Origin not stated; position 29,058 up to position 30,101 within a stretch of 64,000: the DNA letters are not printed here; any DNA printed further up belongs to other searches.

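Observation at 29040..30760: Lower-GC two-gene islet (membrane protein plus CDP-alcohol phosphatidyltransferase) accreted next to the att-like remnant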

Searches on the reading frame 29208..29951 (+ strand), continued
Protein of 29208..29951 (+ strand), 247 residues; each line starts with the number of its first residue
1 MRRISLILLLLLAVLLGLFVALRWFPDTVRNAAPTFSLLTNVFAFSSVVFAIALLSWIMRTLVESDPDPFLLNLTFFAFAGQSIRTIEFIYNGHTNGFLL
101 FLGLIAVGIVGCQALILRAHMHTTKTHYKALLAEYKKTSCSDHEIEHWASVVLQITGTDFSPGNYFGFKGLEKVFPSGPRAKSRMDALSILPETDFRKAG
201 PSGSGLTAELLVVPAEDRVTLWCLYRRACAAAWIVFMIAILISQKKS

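Call 76: search_protein_families(library=padloc, max_evalue=0.00001, proteins=[L081:3061-3981:+, L081:3968-5041:+, L003:2018-5692:+, L003:5694-7274:+, L003:759-2003:+, L003:10815-11825:+, L084:10642-12039:+, L084:12032-13219:+, L084:9471-10430:+, L087:1798-3081:+])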
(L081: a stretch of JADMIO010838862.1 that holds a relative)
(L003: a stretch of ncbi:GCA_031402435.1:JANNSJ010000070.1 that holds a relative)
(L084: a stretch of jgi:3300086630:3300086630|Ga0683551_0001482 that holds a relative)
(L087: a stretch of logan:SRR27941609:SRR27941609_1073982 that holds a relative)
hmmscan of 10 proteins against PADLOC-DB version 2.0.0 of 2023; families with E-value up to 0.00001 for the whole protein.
L081:3061-3981:+ (306 aa): 59 families (the best 25 are shown)
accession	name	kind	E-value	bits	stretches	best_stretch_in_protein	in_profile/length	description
PDLC00102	GajA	-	1.4e-126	421.1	1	4-306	230-530/532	AAA ATPase domain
PDLC00098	GajA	-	1.4e-116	388.4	1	4-306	231-532/534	AAA ATPase domain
PDLC00078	GajA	-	2.8e-32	110.2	1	60-303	320-574/580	AAA ATPase domain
PDLC00077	GajA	-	6.9e-18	62.5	1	62-263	335-547/616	AAA ATPase domain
PDLC00096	GajA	-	9.8e-17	58.9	1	52-226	280-469/630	AAA ATPase domain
PDLC00067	GajA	-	1.6e-15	54.6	1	58-282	302-534/604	AAA ATPase domain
PDLC00099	GajA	-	2.7e-15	54.4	1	57-224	296-472/626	AAA ATPase domain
PDLC00070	GajA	-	5.6e-15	53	1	53-215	283-452/596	AAA ATPase domain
PDLC00091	GajA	-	6.4e-15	53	1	58-219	294-476/627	AAA ATPase domain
PDLC04168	GajA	-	1.2e-14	52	1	10-219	226-438/570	-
PDLC00081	GajA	-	2.9e-14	50.7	1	61-216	282-438/574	AAA ATPase domain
PDLC00080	GajA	-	3.9e-14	50.3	1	54-229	285-469/622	AAA ATPase domain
PDLC00064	GajA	-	4.5e-14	50.3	1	61-219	128-305/464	AAA ATPase domain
PDLC00069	GajA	-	6.1e-14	49.4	1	61-214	335-505/687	AAA ATPase domain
PDLC00066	GajA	-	1.3e-13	48.4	1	58-220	276-441/567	AAA ATPase domain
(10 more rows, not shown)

L081:3968-5041:+ (357 aa): 33 families (the best 25 are shown)
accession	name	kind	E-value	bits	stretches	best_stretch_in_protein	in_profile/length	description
PDLC00148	GajB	-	9.3e-123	407.8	1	4-357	2-367/369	UrvD helicase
PDLC00140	GajB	-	2e-115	383.9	1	3-350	1-352/365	UrvD helicase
PDLC00122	GajB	-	3.4e-26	90.2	1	4-244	17-255/502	UrvD helicase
PDLC00120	GajB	-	2.7e-25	87.5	1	7-187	4-199/458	UrvD helicase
PDLC00118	GajB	-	6.2e-19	66.3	1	5-272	7-273/515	UrvD helicase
PDLC00123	GajB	-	5.8e-18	62.8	1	4-240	17-263/540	UrvD helicase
PDLC00117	GajB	-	9.7e-16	55.4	1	4-85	28-115/604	UrvD helicase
PDLC00112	GajB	-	3.4e-14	50.4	1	130-192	198-260/581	UrvD helicase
PDLC03802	RTasHel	-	6.6e-13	46.4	0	136-189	185-238/675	DRT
PDLC00119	GajB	-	7.8e-13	46.2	1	8-117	20-133/565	UrvD helicase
PDLC00106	GajB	-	1.8e-12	44.6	1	133-187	195-249/577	UrvD helicase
PDLC00136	GajB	-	2.7e-12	44.4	1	121-283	185-336/570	UrvD helicase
PDLC00138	GajB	-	3.1e-12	44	1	135-245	212-313/581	UrvD helicase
PDLC00129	GajB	-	8.8e-12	42.4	1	129-271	212-342/594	UrvD helicase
PDLC00132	GajB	-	1.4e-11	41.7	0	142-192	213-264/625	UrvD helicase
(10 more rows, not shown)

L003:2018-5692:+ (1224 aa): 46 families (the best 25 are shown)
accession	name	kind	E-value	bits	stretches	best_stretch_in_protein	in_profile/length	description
PDLC03596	REase_MTase_IIG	-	6e-139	463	3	702-1109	698-1098/1148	Type IIG restriction enzyme-methyltransferase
PDLC03601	REase_MTase_IIG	-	3.3e-112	374.2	2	682-1097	645-1054/1110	Type IIG restriction enzyme-methyltransferase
PDLC03612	REase_MTase_IIG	-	7.2e-85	284.1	2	478-1162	586-1243/1247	Type IIG restriction enzyme-methyltransferase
PDLC03609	REase_MTase_IIG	-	2.4e-53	179.3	2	670-1097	510-930/1066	Type IIG restriction enzyme-methyltransferase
PDLC03604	REase_MTase_IIG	-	2.6e-39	133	2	695-1116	511-956/1011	Type IIG restriction enzyme-methyltransferase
PDLC03629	REase_MTase_IIG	-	1.7e-34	116.9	2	698-1097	554-967/1182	Type IIG restriction enzyme-methyltransferase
PDLC03628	REase_MTase_IIG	-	6.3e-33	111.9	2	168-409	150-367/1100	Type IIG restriction enzyme-methyltransferase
PDLC02643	DrmMI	-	2.7e-31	106.3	1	477-1069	664-1181/1347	DrmMI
PDLC03335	MTase_II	-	5.8e-31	105.8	1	709-1101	190-577/607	Type II methyltransferase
PDLC02521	PglX|PglXI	-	8.8e-24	81.5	1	381-854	247-620/1174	PglX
PDLC02529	PglX|PglXI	-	5.4e-21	72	1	315-543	136-323/1189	PglX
PDLC03245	MTase_II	-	1.5e-20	71.2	1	689-1067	134-502/577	Type II methyltransferase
PDLC03313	MTase_II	-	1.7e-20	71.1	1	712-905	142-348/563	Type II methyltransferase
PDLC03248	MTase_II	-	1e-19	68.7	1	700-1121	71-500/521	Type II methyltransferase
PDLC02638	DrmMI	-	6.6e-19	65.6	1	478-771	664-932/935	DrmMI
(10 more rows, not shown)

L003:5694-7274:+ (526 aa): 18 families
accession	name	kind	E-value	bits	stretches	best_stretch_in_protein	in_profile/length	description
PDLC04135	mad3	-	4e-11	41.1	1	8-65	2-58/374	mads_3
PDLC02979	AriA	-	2.8e-10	38.6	1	8-201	3-187/373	-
PDLC02335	AbiLi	-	3.6e-08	30.9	1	8-372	50-242/326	AbiLi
PDLC03859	LmuB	-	4.1e-08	30.9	1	7-148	4-116/611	-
PDLC03878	NsnB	-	4.7e-08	31.2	1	8-115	2-98/345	-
PDLC04213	HEC-02A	-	9.8e-08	29.9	1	8-117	3-108/337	-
PDLC00268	PtuA1|PtuA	-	2.4e-07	28.5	1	7-79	4-75/411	AAA ATPase domain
PDLC00271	PtuA1|PtuA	-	5.2e-07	27.6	1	7-83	2-80/421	AAA ATPase domain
PDLC00090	GajA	-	1e-06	25.8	1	7-76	2-71/659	AAA ATPase domain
PDLC03865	LmuB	-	1e-06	25.3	1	7-157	2-158/1007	-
PDLC04886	PDC-S06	-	1.2e-06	25.7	0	8-51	2-47/727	-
PDLC04893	PDC-S06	-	1.5e-06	24.9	0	13-46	81-115/862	-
PDLC00091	GajA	-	2.3e-06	24.7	1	8-66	3-60/627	AAA ATPase domain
PDLC00278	PtuA1|PtuA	-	3.6e-06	24.5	1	7-53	2-47/436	AAA ATPase domain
PDLC04894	PDC-S06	-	3.6e-06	23.8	0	13-68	12-66/740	-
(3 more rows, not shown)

L003:759-2003:+ (414 aa): 22 families
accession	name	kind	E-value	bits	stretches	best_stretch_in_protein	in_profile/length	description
PDLC02623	DrmD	-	1.2e-22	77.6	1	6-185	522-689/1040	DrmD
PDLC02621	DrmD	-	2.8e-22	76.8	1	11-162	519-674/1040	DrmD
PDLC02500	BrxHI|BrxHII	-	7.7e-20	69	1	11-156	478-610/933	BrxHI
PDLC02619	DrmD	-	8.7e-20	68.5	1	7-160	407-575/872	DrmD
PDLC00659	HmaA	-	1.7e-18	63.9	1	9-137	508-630/1176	SNF2 helicase / DEAD-box helicase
PDLC01075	C3a139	-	1.3e-16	58.1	1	59-163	672-774/948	HKD+Snf2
PDLC02620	DrmD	-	2e-15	53.9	1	12-158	483-616/1060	DrmD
PDLC02625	DrmD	-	1.7e-14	51.4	1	13-119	267-372/792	DrmD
PDLC02572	DrmA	-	2.2e-12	43.8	1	12-145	518-650/1043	DrmA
PDLC02193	PLD_Helicase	-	2.8e-12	43.7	1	16-128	694-809/905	-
PDLC02632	DrmD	-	3.8e-12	43.5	1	13-146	522-655/662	DrmD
PDLC02840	DpdE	-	5.9e-12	42.7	1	12-136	559-673/1091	DpdE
PDLC02504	BrxHI|BrxHII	-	1.3e-11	41.3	1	12-178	483-640/971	BrxHII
PDLC02633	DrmD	-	4.9e-11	39.3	1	5-162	518-681/839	DrmD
PDLC02843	DpdE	-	2.8e-09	33.5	1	8-119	562-666/1091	DpdE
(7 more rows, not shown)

L003:10815-11825:+ (336 aa): 8 families
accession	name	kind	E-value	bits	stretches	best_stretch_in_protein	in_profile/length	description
PDLC04815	PDC-S02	-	3.1e-114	379.9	1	7-333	3-344/346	-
PDLC04819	PDC-S02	-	1.6e-102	341.2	1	6-331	4-330/334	-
PDLC04806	PDC-S02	-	1.9e-32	110.8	1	7-328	4-321/324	-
PDLC03448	REase_II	-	7.6e-17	58.7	1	7-160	266-418/857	Type II restriction enzyme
PDLC04824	PDC-S02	-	1.8e-15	54.9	1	8-171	5-171/308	-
PDLC04796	PDC-S02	-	1.9e-07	28.4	1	197-285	246-334/390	-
PDLC04816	PDC-S02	-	1.7e-06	25.8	1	17-125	17-119/299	-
PDLC04799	PDC-S02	-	1.9e-06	25.2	1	45-157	47-157/308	-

L084:10642-12039:+ (465 aa): 5 families
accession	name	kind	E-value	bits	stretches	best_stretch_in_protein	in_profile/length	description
PDLC03877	NsnA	-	4e-118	393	1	104-455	28-375/385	-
PDLC04027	PD-T4-2_A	-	2.2e-30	104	1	123-455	22-357/363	-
PDLC03418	REase_II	-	8.8e-19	65.8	1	150-289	29-162/372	Type II restriction enzyme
PDLC03657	mREase_IV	-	8.1e-06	23.4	0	1-89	1-91/317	Type IV methyl-directed restriction enzyme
PDLC04151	HEC-05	-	9.8e-06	22.5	0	134-186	21-72/600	-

L084:12032-13219:+ (395 aa): 77 families (the best 25 are shown)
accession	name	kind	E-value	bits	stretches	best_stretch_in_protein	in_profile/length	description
PDLC03878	NsnB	-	7.6e-100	333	1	1-394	1-344/345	-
PDLC04148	HEC-03B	-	2.4e-37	127.1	2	159-383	215-435/458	-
PDLC04707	PDC-M55A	-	1.8e-31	107.6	1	4-384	5-401/421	-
PDLC02980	AriA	-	2.4e-22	78.3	1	23-328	1-304/304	-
PDLC02979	AriA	-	1.2e-21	75.9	2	262-326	299-372/373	-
PDLC04178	HEC-01A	-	1.3e-19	68.5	2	215-328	214-332/399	-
PDLC04176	HEC-01A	-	6.3e-16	56.7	1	216-328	208-322/371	-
PDLC04393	PDC-M07A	-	4.7e-15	53.5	1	1-101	1-101/435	-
PDLC00096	GajA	-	1.5e-14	51.7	1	284-326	290-336/630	AAA ATPase domain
PDLC04175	HEC-01A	-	3.8e-14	50.5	2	256-329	242-314/363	-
PDLC04177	HEC-01A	-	9.4e-14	49.2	1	271-329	285-342/393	-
PDLC04392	PDC-M07A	-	2.9e-13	47.7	1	1-78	1-80/432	-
PDLC04391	PDC-M07A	-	5.3e-13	46.7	1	1-60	1-60/412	-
PDLC02358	Old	-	7.6e-13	46.1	0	284-326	286-328/578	Old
PDLC00067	GajA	-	2e-12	44.4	1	4-48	7-51/604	AAA ATPase domain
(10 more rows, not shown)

L084:9471-10430:+ (319 aa): 11 families
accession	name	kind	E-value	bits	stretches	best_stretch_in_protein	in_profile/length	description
PDLC04938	PDC-S15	-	4.5e-27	93.2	1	145-315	119-269/276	-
PDLC04937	PDC-S15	-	6.5e-25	86.2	1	144-314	96-246/254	-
PDLC04936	PDC-S15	-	6.8e-16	56.5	1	149-187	99-138/300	-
PDLC04933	PDC-S15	-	7.9e-13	46.5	1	149-188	84-123/286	-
PDLC04926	PDC-S15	-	2.5e-10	37.9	1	144-176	89-121/300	-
PDLC04931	PDC-S15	-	1.7e-09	35.8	1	145-308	128-264/282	-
PDLC04932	PDC-S15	-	4.7e-09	34.1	1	143-181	109-147/324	-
PDLC04940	PDC-S15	-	2.6e-08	31.8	1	147-309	127-260/280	-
PDLC04927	PDC-S15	-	1.3e-07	28.9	0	149-176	92-119/422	-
PDLC04929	PDC-S15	-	9e-07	27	1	146-181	95-130/308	-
PDLC04934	PDC-S15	-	6.9e-06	23.3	0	146-176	121-151/416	-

L087:1798-3081:+ (427 aa): 0 families

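Call 93: search_solved_structures(query=A2, max_evalue=10)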
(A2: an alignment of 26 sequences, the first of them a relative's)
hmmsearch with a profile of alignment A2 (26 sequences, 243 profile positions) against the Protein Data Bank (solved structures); distinct sequences matched with E-value up to 10: 1.
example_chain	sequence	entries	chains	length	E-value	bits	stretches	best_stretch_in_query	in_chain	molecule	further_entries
4xtr_G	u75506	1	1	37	0.46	13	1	211-237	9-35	Pep12p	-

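Call 95: fold_search(model_id=the predicted structure, library=viral)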
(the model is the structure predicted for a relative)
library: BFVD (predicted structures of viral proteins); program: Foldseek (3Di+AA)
matches with E <= 10: 185; with E <= 0.001: 0
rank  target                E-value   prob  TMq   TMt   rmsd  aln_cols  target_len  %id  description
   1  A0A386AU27            4.6e-01  0.12  0.21  0.18  23.4       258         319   12  G protein-coupled receptor 6 [Elephant endotheliotropic herpesvirus 1A]
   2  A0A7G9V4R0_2          5.7e-01  0.14  0.22  0.09  32.7       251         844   11  (no name in the UniProt tables at hand)
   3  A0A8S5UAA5            6.0e-01  0.09  0.15  0.08  29.9       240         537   12  L SHAPED TAIL FIBER PROTEIN [Myoviridae sp. ctNrE4]
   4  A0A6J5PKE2            8.2e-01  0.16  0.28  0.23  24.4       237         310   10  Uncharacterized protein [uncultured Caudovirales phage]
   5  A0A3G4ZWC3            8.2e-01  0.11  0.21  0.16  13.4       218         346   10  Uncharacterized protein [Edafosvirus sp.]
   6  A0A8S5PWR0            8.2e-01  0.06  0.14  0.15  20.5       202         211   16  Transmembrane protein [Myoviridae sp. ctgsk7]
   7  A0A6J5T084            9.1e-01  0.15  0.27  0.08  12.8       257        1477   11  Uncharacterized protein [uncultured Caudovirales phage]
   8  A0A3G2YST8            1.0e+00  0.09  0.18  0.21  23.4       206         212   11  Putative ORF3 protein [Genomoviridae sp.]
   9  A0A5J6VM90            1.1e+00  0.06  0.16  0.15  19.1       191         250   12  Uncharacterized protein [Megaviridae environmental sample]
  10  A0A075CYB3            1.1e+00  0.07  0.17  0.15  31.9       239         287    8  Protein EE1A [Elephant endotheliotropic herpesvirus 5]
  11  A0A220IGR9            1.3e+00  0.04  0.12  0.13  16.8       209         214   10  Putative ORF3 protein [Giant panda associated gemycircularvirus]
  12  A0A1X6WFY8            1.5e+00  0.06  0.17  0.17  30.0       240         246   10  (no name in the UniProt tables at hand)
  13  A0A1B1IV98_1          1.5e+00  0.04  0.15  0.06  23.0       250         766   12  (no name in the UniProt tables at hand)
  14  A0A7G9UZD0            1.5e+00  0.04  0.14  0.15  19.5       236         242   16  Membrane protein [Gordonia Phage Sephiroth]
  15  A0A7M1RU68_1          1.6e+00  0.09  0.22  0.07  12.6       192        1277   12  NTF2 domain-containing protein [uncultured phage cr272_1]
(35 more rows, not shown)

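Call 96: search_protein_families(library=padloc, max_evalue=0.00001, proteins=[L002:10770-12092:+, L002:13686-14741:-, L005:6956-7417:+, L005:7428-8642:+, L087:3104-4165:-, L087:4174-4860:-, L087:8321-9316:+, L084:7148-8386:+, L084:8388-9251:+, L081:5793-7061:+])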
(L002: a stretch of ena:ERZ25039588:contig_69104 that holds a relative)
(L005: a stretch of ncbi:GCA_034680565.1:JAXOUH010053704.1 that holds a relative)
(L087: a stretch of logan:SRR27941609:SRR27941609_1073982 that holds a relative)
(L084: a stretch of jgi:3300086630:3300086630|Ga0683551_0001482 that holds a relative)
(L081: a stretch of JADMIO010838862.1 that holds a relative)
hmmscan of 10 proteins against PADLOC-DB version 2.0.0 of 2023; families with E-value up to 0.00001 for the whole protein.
L002:10770-12092:+ (440 aa): 0 families

L002:13686-14741:- (351 aa): 0 families

L005:6956-7417:+ (153 aa): 0 families

L005:7428-8642:+ (404 aa): 4 families
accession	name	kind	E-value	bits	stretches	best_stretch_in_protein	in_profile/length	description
PDLC04232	IetA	-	1.1e-09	36.1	1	130-336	72-275/330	-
PDLC02196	IetA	-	5.7e-09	33.9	1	143-247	97-193/374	-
PDLC04140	mad8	-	5.7e-07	27.3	0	168-403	24-224/314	mads_8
PDLC00915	TRIP13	-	5.3e-06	24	0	173-233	63-125/302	TRIP13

L087:3104-4165:- (353 aa): 4 families
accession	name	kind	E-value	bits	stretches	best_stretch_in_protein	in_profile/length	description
PDLC04657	PDC-M45B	-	4e-102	338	2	2-197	3-198/204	-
PDLC04658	PDC-M45C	-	1.2e-88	292.3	2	209-352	1-144/145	-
PDLC04505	PDC-M19A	-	1.9e-40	137.1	2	201-351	141-293/294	-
PDLC04504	PDC-M19A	-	3.3e-22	77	2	204-342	84-223/234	-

L087:4174-4860:- (228 aa): 4 families
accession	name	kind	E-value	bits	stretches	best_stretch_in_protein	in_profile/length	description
PDLC04653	PDC-M45A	-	2.4e-94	313.3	1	1-226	1-226/230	-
PDLC04655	PDC-M45A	-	7.4e-67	223.9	1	5-223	90-313/318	-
PDLC04654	PDC-M45A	-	1.8e-60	202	1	47-225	2-180/188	-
PDLC04656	PDC-M45A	-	1e-33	114.9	1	5-223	2-216/225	-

L087:8321-9316:+ (331 aa): 0 families

L084:7148-8386:+ (412 aa): 3 families
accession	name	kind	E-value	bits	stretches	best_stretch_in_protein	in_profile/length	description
PDLC04007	PD-Lambda-5_A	-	2.9e-09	34.5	1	6-87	4-83/454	-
PDLC03995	PD-Lambda-5_A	-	2.8e-07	27.9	1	9-97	16-107/503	-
PDLC04004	PD-Lambda-5_A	-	1.3e-06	25.3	1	4-148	6-167/592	-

L084:8388-9251:+ (287 aa): 14 families
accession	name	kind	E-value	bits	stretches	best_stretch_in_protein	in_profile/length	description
PDLC04018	PD-Lambda-5_B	-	1.7e-105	350.5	1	1-277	1-279/291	-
PDLC03358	MTase_II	-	4e-85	283.7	1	3-275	3-279/301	Type II methyltransferase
PDLC04019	PD-Lambda-5_B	-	1.6e-60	201.8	1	5-164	4-163/167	-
PDLC03247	MTase_II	-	1.6e-36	124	1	6-254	4-244/282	Type II methyltransferase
PDLC03717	oMTase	-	1.7e-24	84.7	1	6-250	4-241/285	orphan methyltransferase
PDLC03294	MTase_II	-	2.1e-22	78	1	6-252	6-249/272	Type II methyltransferase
PDLC03735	oMTase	-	1.5e-15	55.4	1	8-249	11-257/284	orphan methyltransferase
PDLC03729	oMTase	-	8.5e-10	36.6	1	6-260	6-255/275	orphan methyltransferase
PDLC03383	MTase_II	-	1.2e-08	32.8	0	5-77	19-84/318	Type II methyltransferase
PDLC03266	MTase_II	-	1.3e-08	32.7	1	8-254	18-261/285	Type II methyltransferase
PDLC03302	MTase_II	-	1.1e-07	29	1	5-235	360-579/626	Type II methyltransferase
PDLC03244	MTase_II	-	1.6e-07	28.7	1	8-211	31-225/295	Type II methyltransferase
PDLC03253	MTase_II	-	6e-07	27.4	1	33-235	28-216/253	Type II methyltransferase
PDLC03349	MTase_II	-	5.3e-06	23.7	0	8-88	9-85/374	Type II methyltransferase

L081:5793-7061:+ (422 aa): 2 families
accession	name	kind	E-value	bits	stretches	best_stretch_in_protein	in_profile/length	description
PDLC04073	PD-T7-1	-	2.1e-158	525.8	1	3-418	22-447/452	-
PDLC04110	PD-T7-5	-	9.8e-48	161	1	89-387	1-306/346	-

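Call 99: find_encoding_contigs(protein=P0005, flank=8000, max_places=2)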
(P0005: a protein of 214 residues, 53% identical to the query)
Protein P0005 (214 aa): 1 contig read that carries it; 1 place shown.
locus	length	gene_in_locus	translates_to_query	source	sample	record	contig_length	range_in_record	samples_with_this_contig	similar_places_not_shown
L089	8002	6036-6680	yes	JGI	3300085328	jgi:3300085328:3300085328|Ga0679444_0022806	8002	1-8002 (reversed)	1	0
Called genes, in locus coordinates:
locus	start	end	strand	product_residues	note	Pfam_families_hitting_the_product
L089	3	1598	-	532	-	?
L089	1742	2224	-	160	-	PF22091:DUF6941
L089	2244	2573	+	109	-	PF21748:UPF0150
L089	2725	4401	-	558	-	PF18165:pP_pnuc_1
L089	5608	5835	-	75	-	-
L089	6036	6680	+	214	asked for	-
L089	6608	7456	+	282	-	PF01066:CDP-OH_P_transf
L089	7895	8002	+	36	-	?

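Call 100: find_encoding_contigs(protein=P0011, flank=8000, max_places=2)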
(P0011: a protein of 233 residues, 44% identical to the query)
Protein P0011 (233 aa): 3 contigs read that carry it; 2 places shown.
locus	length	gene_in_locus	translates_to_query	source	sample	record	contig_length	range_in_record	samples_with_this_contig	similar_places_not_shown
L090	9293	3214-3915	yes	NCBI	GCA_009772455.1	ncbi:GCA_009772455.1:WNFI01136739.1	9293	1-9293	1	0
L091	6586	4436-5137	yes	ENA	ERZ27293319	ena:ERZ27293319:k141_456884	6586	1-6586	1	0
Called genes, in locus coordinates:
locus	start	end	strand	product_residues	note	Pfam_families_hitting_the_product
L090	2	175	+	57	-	?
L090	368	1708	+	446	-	-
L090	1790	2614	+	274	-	-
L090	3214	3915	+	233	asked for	-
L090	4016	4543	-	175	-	PF01066:CDP-OH_P_transf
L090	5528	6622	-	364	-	PF00072:Response_reg, PF07730:HisKA_3, PF02518:HATPase_c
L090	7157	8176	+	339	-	PF00145:DNA_methylase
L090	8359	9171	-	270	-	PF07505:DUF5131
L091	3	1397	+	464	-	?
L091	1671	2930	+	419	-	-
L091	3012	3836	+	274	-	-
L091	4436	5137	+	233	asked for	-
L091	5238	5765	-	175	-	PF01066:CDP-OH_P_transf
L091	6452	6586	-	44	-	?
